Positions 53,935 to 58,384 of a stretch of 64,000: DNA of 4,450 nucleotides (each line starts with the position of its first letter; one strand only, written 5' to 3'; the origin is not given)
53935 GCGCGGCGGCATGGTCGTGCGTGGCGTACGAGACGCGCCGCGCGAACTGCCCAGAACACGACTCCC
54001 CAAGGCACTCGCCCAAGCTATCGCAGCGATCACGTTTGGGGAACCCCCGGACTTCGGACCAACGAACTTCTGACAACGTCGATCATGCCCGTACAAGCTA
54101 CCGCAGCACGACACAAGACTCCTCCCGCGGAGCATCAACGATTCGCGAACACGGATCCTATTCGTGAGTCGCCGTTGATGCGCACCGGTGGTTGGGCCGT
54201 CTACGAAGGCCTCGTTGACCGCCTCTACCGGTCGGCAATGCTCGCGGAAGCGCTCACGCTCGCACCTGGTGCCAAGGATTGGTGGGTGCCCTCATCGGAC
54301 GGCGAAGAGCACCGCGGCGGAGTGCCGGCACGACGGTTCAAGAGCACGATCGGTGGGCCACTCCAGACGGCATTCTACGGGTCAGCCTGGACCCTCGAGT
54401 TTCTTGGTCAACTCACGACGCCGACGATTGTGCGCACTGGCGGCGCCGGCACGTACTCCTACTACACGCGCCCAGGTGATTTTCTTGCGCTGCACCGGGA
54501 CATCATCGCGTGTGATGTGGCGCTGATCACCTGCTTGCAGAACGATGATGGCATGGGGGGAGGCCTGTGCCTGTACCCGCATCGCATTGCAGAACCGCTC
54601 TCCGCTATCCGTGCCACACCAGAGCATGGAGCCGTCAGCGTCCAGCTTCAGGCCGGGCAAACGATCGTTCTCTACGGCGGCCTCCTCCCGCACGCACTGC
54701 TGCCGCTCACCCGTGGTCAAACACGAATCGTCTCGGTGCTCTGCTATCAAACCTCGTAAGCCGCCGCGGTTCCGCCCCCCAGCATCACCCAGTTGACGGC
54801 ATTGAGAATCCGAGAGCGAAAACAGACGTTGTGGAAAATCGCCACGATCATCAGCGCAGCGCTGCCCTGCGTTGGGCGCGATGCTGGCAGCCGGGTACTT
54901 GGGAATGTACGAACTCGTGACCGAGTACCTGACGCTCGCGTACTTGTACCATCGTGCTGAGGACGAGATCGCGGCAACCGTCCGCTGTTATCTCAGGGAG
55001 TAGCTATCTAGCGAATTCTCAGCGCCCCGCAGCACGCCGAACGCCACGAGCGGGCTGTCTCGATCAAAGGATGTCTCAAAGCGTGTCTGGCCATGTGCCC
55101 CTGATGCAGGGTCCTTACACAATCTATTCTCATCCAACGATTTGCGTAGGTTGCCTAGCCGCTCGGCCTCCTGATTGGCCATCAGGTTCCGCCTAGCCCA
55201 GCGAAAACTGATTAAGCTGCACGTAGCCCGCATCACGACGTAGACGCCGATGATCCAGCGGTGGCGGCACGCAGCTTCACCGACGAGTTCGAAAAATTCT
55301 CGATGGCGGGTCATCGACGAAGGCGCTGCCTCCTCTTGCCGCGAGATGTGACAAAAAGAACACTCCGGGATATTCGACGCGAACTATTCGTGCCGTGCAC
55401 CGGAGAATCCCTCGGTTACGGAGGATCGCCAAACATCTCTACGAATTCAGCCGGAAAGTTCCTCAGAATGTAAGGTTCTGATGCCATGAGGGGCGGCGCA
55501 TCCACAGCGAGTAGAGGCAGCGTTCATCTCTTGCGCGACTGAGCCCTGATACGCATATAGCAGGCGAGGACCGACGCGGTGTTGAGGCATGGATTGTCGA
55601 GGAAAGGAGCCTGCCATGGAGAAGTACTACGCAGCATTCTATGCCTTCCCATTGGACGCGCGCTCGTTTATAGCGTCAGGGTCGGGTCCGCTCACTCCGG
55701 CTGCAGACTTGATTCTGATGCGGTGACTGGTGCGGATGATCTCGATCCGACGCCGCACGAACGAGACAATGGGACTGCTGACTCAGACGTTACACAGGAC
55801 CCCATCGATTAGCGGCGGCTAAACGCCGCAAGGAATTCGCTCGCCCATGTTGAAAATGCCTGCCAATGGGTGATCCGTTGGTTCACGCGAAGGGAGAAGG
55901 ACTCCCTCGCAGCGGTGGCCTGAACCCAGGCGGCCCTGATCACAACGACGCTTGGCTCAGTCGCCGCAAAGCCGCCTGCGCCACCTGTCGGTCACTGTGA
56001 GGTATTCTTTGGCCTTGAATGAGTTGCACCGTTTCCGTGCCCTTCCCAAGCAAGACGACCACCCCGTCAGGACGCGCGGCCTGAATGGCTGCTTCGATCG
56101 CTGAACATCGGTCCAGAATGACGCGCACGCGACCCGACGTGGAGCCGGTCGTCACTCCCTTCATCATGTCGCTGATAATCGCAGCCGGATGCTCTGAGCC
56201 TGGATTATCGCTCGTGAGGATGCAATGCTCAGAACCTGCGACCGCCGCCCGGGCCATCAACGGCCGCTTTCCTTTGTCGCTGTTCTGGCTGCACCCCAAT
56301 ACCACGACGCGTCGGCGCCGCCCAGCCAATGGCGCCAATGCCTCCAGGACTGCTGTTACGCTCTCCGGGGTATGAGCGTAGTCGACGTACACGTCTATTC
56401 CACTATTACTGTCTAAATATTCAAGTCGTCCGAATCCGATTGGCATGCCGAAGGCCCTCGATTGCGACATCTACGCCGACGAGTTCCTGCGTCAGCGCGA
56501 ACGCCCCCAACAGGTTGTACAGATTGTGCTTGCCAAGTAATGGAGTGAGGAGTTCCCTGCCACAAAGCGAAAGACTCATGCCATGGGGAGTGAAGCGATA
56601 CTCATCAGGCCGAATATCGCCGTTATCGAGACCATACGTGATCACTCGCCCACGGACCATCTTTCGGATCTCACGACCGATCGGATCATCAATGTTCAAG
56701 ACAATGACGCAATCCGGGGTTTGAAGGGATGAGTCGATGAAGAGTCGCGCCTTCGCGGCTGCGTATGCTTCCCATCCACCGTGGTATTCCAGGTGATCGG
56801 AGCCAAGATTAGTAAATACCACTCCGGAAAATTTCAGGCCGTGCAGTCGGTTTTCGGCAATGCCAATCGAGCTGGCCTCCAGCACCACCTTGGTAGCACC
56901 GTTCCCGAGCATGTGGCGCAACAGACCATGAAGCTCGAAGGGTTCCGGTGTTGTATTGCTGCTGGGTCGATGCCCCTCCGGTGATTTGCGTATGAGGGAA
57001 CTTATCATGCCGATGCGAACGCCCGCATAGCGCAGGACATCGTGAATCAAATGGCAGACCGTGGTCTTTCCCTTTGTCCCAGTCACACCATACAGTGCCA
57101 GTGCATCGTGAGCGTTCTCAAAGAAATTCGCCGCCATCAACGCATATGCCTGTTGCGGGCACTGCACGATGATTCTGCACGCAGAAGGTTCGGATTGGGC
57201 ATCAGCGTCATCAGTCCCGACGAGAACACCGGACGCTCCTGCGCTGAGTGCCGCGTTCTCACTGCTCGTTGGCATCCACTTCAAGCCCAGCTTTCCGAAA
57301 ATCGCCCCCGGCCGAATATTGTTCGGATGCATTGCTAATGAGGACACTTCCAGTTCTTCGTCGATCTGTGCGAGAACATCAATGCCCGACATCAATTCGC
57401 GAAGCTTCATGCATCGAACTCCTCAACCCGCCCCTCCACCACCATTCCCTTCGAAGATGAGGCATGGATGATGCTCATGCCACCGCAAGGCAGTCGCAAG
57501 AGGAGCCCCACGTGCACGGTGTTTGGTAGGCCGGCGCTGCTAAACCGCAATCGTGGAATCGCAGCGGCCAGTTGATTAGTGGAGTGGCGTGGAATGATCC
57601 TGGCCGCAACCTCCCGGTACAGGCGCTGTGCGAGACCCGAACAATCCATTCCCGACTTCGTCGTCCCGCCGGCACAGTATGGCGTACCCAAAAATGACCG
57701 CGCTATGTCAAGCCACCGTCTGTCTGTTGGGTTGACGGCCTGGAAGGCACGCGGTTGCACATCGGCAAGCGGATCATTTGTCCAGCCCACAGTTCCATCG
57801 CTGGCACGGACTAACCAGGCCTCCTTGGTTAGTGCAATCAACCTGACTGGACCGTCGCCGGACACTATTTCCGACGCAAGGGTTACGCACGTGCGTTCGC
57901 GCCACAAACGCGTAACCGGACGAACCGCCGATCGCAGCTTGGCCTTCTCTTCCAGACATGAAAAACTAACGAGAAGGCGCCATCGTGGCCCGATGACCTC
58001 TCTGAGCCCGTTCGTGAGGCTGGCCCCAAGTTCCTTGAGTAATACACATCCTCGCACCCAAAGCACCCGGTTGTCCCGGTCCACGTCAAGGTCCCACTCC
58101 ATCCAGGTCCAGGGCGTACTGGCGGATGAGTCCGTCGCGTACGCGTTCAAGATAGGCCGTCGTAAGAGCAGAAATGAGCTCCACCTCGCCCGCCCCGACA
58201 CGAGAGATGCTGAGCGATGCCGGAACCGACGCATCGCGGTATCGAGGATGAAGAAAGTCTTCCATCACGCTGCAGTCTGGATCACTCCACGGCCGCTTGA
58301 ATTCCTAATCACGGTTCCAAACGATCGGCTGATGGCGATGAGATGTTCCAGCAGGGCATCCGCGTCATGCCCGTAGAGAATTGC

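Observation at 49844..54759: Candidate RiPP-like cluster: S8 subtilase with PIxP tail, B12-binding radical SAM enzyme, 126-aa small protein, 2OG-Fe oxygenase-like protein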

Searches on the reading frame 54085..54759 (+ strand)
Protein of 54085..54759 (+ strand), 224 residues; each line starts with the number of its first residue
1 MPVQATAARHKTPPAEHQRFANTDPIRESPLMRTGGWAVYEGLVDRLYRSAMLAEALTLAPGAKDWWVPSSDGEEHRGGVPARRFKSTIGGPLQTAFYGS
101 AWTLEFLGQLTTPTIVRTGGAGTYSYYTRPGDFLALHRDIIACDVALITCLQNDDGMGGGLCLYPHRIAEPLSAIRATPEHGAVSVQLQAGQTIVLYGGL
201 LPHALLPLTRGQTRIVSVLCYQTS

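Call 7: search_protein_families(library=ncbifam, proteins=[window:54085-54759:+], max_evalue=0.01)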
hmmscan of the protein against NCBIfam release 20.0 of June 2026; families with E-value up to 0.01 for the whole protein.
window:54085-54759:+ (224 aa): 0 families

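Call 8: search_protein_families(library=pfam, proteins=[window:54085-54759:+], max_evalue=0.01)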
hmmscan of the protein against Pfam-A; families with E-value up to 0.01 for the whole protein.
window:54085-54759:+ (224 aa): 1 family
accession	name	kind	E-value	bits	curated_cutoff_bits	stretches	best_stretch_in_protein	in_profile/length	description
PF13640.12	2OG-FeII_Oxy_3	-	0.0075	17.6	27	0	125-217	4-93/98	2OG-Fe(II) oxygenase superfamily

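Call 19: find_homologous_proteins(query=window:54085-54756:+)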
Query window:54085-54756:+ (224 aa): 348 proteins with E <= 0.001 among 757 candidates; the best 120 are listed.
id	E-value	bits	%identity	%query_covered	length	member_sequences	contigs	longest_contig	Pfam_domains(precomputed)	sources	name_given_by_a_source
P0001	3.3e-92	326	91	71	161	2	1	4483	-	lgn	-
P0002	2.8e-73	264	60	88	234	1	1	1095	-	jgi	jgi:hypothetical protein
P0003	1.0e-71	259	56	98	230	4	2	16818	-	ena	-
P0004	1.0e-71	259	57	98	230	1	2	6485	-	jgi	jgi:hypothetical protein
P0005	1.3e-71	259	59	89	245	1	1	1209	-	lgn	-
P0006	4.2e-71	257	59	89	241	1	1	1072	-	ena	-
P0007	5.6e-71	257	60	84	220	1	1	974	-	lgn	-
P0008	5.6e-71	257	62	88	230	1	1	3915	-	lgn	-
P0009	6.0e-71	257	63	84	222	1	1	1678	-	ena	-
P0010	7.5e-71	256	60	85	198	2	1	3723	-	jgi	-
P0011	2.7e-70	254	57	99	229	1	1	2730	-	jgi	jgi:hypothetical protein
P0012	2.9e-70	254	55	94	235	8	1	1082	-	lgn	-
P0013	3.6e-70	254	60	88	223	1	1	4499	-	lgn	-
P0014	3.8e-70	254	58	88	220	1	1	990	-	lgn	-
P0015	3.8e-70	254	61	85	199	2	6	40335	-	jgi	jgi:hypothetical protein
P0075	1.3e-65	239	60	88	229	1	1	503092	-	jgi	jgi:hypothetical protein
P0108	1.3e-63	233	55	88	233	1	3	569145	-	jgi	jgi:hypothetical protein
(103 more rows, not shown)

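Call 29: predict_structure(alignment_id=A1)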
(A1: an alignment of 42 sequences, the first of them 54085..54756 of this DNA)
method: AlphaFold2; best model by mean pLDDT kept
length: 224 residues; sequences in the alignment: 42
mean_pLDDT: 88.0   pTM: 0.84
mean pLDDT of the five models: 88.0, 87.5, 86.9, 85.5, 85.3
residues with pLDDT >= 90: 167; 70-90: 31; 50-70: 4; < 50: 22
segments of 3 or more residues with pLDDT < 50: 1-22
pLDDT, mean of each block of 10 residues (from residue 1): 38 41 71 94 95 99 97 87 97 97 95 87 97 91 91 90 95 96 95 95 96 96 87
secondary structure, 60 per line:
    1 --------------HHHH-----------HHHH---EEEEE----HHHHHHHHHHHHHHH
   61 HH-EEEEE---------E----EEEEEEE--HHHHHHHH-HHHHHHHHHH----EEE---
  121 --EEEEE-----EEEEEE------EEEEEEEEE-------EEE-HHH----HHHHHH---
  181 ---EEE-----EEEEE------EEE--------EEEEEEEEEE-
elements in order: H15-18 H30-33 E37-41 H46-62 E64-68 E83-89 H92-99 H101-110 E115-117 E123-127 E133-138 E145-153 E161-163 H172-177 E184-186 E192-196 E203-205 E214-223

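Call 31: fold_search(model_id=the predicted structure, library=pdb)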
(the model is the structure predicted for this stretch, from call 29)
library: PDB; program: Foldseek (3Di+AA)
matches with E <= 10: 1854; with E <= 0.001: 435
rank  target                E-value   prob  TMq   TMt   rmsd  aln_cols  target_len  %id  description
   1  7u6j_B                3.9e-09  1.00  0.66  0.60   8.6       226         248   19  HalB with lysine and succinate (released 2023-03-15)
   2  7u6i_A                1.1e-08  1.00  0.66  0.61   8.7       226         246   18  HalB with glycine and succinate (released 2023-03-15)
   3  7jsd_C                2.5e-08  1.00  0.67  0.59   9.6       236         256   19  Hydroxylase homolog of BesD with Fe(II), alpha-ketoglutarate, and lysine (released 2021-08-25)
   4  7u6j_A                3.3e-08  1.00  0.67  0.61   8.5       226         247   18  HalB with lysine and succinate (released 2023-03-15)
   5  7u6h_B                6.2e-08  1.00  0.66  0.59   5.8       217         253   15  HalD with ornithine and alpha-ketoglutarate (released 2023-03-15)
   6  7u6h_A                6.6e-08  1.00  0.68  0.61   3.9       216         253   17  HalD with ornithine and alpha-ketoglutarate (released 2023-03-15)
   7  7jsd_A                7.0e-08  1.00  0.66  0.58   9.5       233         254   18  Hydroxylase homolog of BesD with Fe(II), alpha-ketoglutarate, and lysine (released 2021-08-25)
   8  6nie_C                8.8e-08  1.00  0.66  0.61   7.0       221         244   19  BesD with Fe(II), chloride, and alpha-ketoglutarate (released 2019-10-02)
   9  4iw3_A                1.0e-07  1.00  0.57  0.63   6.6       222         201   16  Crystal structure of a Pseudomonas putida prolyl-4-hydroxylase (P4H) in complex with elongation factor Tu (EF-Tu) (released 2014-01-29)
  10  9oeu_G                1.4e-07  1.00  0.66  0.60   9.1       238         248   18  HalA with lysine, succinate, chloride, and vanadium(IV)-oxo at pH 7 (released 2025-11-19)
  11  6nie_A                1.6e-07  1.00  0.66  0.61   6.1       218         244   19  BesD with Fe(II), chloride, and alpha-ketoglutarate (released 2019-10-02)
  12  9oeu_B                1.7e-07  1.00  0.66  0.59   9.5       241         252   17  HalA with lysine, succinate, chloride, and vanadium(IV)-oxo at pH 7 (released 2025-11-19)
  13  9uad_B                1.9e-07  1.00  0.62  0.48   6.2       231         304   15  Crystal structure of the OkaE-M64A mutant with a-ketoglutarate and okaramine A (released 2026-03-11)
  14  9uag_B                2.0e-07  1.00  0.65  0.50   4.9       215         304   14  Crystal structure of the OkaE-M71A mutant with a-ketoglutarate and okaramine A (released 2026-03-11)
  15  9oeu_C                2.0e-07  1.00  0.66  0.60   9.5       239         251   18  HalA with lysine, succinate, chloride, and vanadium(IV)-oxo at pH 7 (released 2025-11-19)
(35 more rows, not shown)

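Call 51: list_cluster_members(proteins=[P0121, window:54085-54756:+, window:49844-51700:+])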
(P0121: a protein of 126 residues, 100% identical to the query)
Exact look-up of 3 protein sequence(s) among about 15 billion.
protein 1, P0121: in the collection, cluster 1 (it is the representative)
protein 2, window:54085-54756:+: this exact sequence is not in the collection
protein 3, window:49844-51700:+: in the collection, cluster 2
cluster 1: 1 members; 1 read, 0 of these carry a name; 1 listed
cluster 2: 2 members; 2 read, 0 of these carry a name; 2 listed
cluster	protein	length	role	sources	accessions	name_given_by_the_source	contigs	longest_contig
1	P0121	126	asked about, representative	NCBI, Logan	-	-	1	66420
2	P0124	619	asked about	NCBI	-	-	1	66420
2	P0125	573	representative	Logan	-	-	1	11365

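Call 52: find_encoding_contigs(protein=P0075, flank=9000, max_places=2)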
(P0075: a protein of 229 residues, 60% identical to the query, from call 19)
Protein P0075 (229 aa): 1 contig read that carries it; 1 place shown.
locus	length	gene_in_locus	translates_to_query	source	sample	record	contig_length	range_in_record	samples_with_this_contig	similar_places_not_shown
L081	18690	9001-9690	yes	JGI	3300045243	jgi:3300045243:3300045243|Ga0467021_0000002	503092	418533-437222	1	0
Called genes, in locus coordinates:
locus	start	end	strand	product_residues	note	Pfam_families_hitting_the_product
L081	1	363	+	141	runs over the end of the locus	-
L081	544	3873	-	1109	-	PF13620:CarboxypepD_reg, PF13715:CarbopepD_reg_2 (weak), PF25183:OMP_b-brl_4, PF00593:TonB_dep_Rec_b-barrel (weak), PF25183:OMP_b-brl_4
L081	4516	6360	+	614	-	PF00082:Peptidase_S8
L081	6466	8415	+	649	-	PF02310:B12-binding (weak), PF04055:Radical_SAM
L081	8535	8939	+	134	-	-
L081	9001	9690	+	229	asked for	-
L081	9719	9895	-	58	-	-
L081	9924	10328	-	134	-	PF00376:MerR, PF13411:MerR_1, PF13591:MerR_2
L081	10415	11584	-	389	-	PF00226:DnaJ, PF01556:DnaJ_C, PF00684:DnaJ_CXXCXGXG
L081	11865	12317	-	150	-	PF04970:LRAT (faint)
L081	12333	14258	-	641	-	PF00012:HSP70, PF06723:MreB_Mbl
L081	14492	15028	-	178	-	PF01066:CDP-OH_P_transf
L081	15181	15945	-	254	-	PF00149:Metallophos, PF12850:Metallophos_2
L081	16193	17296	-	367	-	PF01791:DeoC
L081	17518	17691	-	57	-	-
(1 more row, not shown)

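Call 53: find_encoding_contigs(protein=P0108, flank=9000, max_places=2)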
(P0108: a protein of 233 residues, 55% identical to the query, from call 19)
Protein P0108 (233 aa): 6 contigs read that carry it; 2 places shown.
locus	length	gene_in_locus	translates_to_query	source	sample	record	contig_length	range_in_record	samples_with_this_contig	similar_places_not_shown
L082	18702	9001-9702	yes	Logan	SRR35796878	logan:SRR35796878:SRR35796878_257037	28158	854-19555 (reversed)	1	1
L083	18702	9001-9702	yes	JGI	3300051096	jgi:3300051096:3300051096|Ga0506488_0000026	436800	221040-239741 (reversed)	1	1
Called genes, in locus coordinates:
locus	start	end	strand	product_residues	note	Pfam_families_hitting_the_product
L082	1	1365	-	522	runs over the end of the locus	PF01734:Patatin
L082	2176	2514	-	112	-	-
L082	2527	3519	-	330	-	-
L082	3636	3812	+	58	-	-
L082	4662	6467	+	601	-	PF00082:Peptidase_S8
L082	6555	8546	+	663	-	PF04055:Radical_SAM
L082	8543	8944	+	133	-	-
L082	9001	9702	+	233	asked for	-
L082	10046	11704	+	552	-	PF03415:Peptidase_C11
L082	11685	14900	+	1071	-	PF17874:TPR_MalT (faint), PF07719:TPR_2 (faint), PF00515:TPR_1 (faint), PF13424:TPR_12, PF12770:CHAT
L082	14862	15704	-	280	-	-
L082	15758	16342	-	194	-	-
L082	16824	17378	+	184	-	-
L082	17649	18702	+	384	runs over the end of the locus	-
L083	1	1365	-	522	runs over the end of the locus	PF01734:Patatin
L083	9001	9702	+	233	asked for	-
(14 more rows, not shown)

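Call 54: search_protein_families(library=padloc, proteins=[window:54085-54756:+], max_evalue=0.01)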
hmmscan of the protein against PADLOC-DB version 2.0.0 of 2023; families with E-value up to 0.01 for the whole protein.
window:54085-54756:+ (224 aa): 0 families

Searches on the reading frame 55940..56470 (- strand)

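Call 32: search_protein_families(library=ncbifam, proteins=[window:55940-56470:-], max_evalue=0.01)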
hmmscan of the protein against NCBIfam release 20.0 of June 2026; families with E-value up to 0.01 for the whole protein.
window:55940-56470:- (176 aa): 16 families
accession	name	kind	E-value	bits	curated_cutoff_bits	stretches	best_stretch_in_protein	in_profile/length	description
NF001126.0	PRK00139.1-4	equivalog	5.7e-48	163.7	373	1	14-169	331-483/486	UDP-N-acetylmuramoyl-L-alanyl-D-glutamate--2,6-diaminopimelate ligase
NF001124.0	PRK00139.1-2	equivalog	7.2e-48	163.6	476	1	14-173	340-497/500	UDP-N-acetylmuramoyl-L-alanyl-D-glutamate--2,6-diaminopimelate ligase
TIGR01085.1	murE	subfamily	4.4e-46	157.8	257.3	1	14-168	321-471/472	UDP-N-acetylmuramyl-tripeptide synthetase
NF008896.0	PRK11929.1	equivalog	2.9e-44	151.2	1023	1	14-171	344-502/965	bifunctional UDP-N-acetylmuramoyl-L-alanyl-D-glutamate--2,6-diaminopimelate ligase MurE/UDP-N-acetylmuramoyl-tripeptide--D-alanyl-D-alanine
NF001123.0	PRK00139.1-1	equivalog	3.2e-39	134.9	586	1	13-168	338-489/493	UDP-N-acetylmuramoyl-L-alanyl-D-glutamate--2,6-diaminopimelate ligase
NF001130.0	PRK00139.2-4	equivalog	2.8e-28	98.9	715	1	14-172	358-515/516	UDP-N-acetylmuramoyl-L-alanyl-D-glutamate--2,6-diaminopimelate ligase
NF010628.0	PRK14022.1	equivalog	1.6e-27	96.4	536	1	14-158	330-470/483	UDP-N-acetylmuramoyl-L-alanyl-D-glutamate--L-lysine ligase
NF001127.0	PRK00139.2-1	equivalog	1.1e-18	67.3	997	1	14-172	358-515/520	UDP-N-acetylmuramoyl-L-alanyl-D-glutamate--2,6-diaminopimelate ligase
NF001129.0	PRK00139.2-3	equivalog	5e-16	58.3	762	1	14-161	355-508/517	UDP-N-acetylmuramoyl-L-alanyl-D-glutamate--2,6-diaminopimelate ligase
NF001131.0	PRK00139.2-5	equivalog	5e-12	45.4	1000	1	11-164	329-479/483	UDP-N-acetylmuramoyl-L-alanyl-D-glutamate--2,6-diaminopimelate ligase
TIGR02068.2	cya_phycin_syn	equivalog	2e-11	42.7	850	1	14-148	721-855/862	cyanophycin synthetase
NF010623.0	PRK14016.1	subfamily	2e-10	39.5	877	1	22-152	730-861/871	cyanophycin synthetase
NF053645.1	pMurC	equivalog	2.5e-06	26.5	560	1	14-85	354-423/492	pseudomurein biosynthesis peptide ligase pMurC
TIGR01499.1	folC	subfamily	1.2e-05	24.9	162.65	1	13-120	268-372/400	bifunctional protein FolC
TIGR01081.1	mpl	equivalog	0.0008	18.5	388.7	1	15-63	313-361/448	UDP-N-acetylmuramate:L-alanyl-gamma-D-glutamyl-meso-diaminopimelate ligase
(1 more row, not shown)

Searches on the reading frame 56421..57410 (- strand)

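Call 32: search_protein_families(library=ncbifam, proteins=[window:56421-57410:-], max_evalue=0.01)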
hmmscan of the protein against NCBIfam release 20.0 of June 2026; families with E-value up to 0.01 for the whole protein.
window:56421-57410:- (329 aa): 25 families
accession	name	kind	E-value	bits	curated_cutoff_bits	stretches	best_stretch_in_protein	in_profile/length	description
NF001126.0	PRK00139.1-4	equivalog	6e-62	209.7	373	1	1-312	1-313/486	UDP-N-acetylmuramoyl-L-alanyl-D-glutamate--2,6-diaminopimelate ligase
TIGR01085.1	murE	subfamily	4.5e-54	184.1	257.3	1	20-316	2-307/472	UDP-N-acetylmuramyl-tripeptide synthetase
NF008896.0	PRK11929.1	equivalog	7.2e-54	183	1023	1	25-310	32-325/965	bifunctional UDP-N-acetylmuramoyl-L-alanyl-D-glutamate--2,6-diaminopimelate ligase MurE/UDP-N-acetylmuramoyl-tripeptide--D-alanyl-D-alanine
NF001124.0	PRK00139.1-2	equivalog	2.3e-50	171.8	476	1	14-324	20-336/500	UDP-N-acetylmuramoyl-L-alanyl-D-glutamate--2,6-diaminopimelate ligase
NF001123.0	PRK00139.1-1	equivalog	2.6e-36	125.3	586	1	16-306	14-316/493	UDP-N-acetylmuramoyl-L-alanyl-D-glutamate--2,6-diaminopimelate ligase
NF010628.0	PRK14022.1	equivalog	1.7e-32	112.8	536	1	70-304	79-306/483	UDP-N-acetylmuramoyl-L-alanyl-D-glutamate--L-lysine ligase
NF001130.0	PRK00139.2-4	equivalog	5e-24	84.9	715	1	18-228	27-239/516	UDP-N-acetylmuramoyl-L-alanyl-D-glutamate--2,6-diaminopimelate ligase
NF001129.0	PRK00139.2-3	equivalog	2.8e-20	72.3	762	1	73-226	87-244/517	UDP-N-acetylmuramoyl-L-alanyl-D-glutamate--2,6-diaminopimelate ligase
NF001127.0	PRK00139.2-1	equivalog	6.1e-19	68.1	997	1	80-228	85-239/520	UDP-N-acetylmuramoyl-L-alanyl-D-glutamate--2,6-diaminopimelate ligase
TIGR01087.1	murD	equivalog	7.4e-17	61.6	211.95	2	167-310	147-287/441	UDP-N-acetylmuramoyl-L-alanine--D-glutamate ligase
TIGR01143.1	murF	subfamily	5.1e-16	58.6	288.6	2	198-310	154-268/418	UDP-N-acetylmuramoyl-tripeptide--D-alanyl-D-alanine ligase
NF001131.0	PRK00139.2-5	equivalog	8.8e-16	57.8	1000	1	78-227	83-236/483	UDP-N-acetylmuramoyl-L-alanyl-D-glutamate--2,6-diaminopimelate ligase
TIGR01082.1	murC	equivalog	5.5e-13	48.8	335.1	1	196-312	170-289/449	UDP-N-acetylmuramate--L-alanine ligase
NF053645.1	pMurC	equivalog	8.3e-12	44.5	560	1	192-266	178-250/492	pseudomurein biosynthesis peptide ligase pMurC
NF053647.1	pMurD2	equivalog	1.5e-10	40.5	550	2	99-133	94-128/405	pseudomurein biosynthesis peptide ligase pMurD2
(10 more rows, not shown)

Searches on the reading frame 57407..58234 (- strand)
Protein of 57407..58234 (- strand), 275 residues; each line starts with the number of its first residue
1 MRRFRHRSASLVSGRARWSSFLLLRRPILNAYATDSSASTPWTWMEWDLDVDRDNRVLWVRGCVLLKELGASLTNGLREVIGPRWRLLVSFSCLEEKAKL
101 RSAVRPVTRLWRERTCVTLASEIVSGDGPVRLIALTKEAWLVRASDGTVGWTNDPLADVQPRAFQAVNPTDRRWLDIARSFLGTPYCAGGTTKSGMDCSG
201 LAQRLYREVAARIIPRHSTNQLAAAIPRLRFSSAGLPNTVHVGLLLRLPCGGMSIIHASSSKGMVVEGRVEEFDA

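Call 55: search_protein_families(library=pfam, proteins=[window:57407-58234:-], max_evalue=0.001)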
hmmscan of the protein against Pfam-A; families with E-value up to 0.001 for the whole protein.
window:57407-58234:- (275 aa): 1 family
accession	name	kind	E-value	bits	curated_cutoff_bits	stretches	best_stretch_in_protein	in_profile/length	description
PF00877.26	NLPC_P60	-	5e-08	33.3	23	1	183-259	1-81/105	NlpC/P60 family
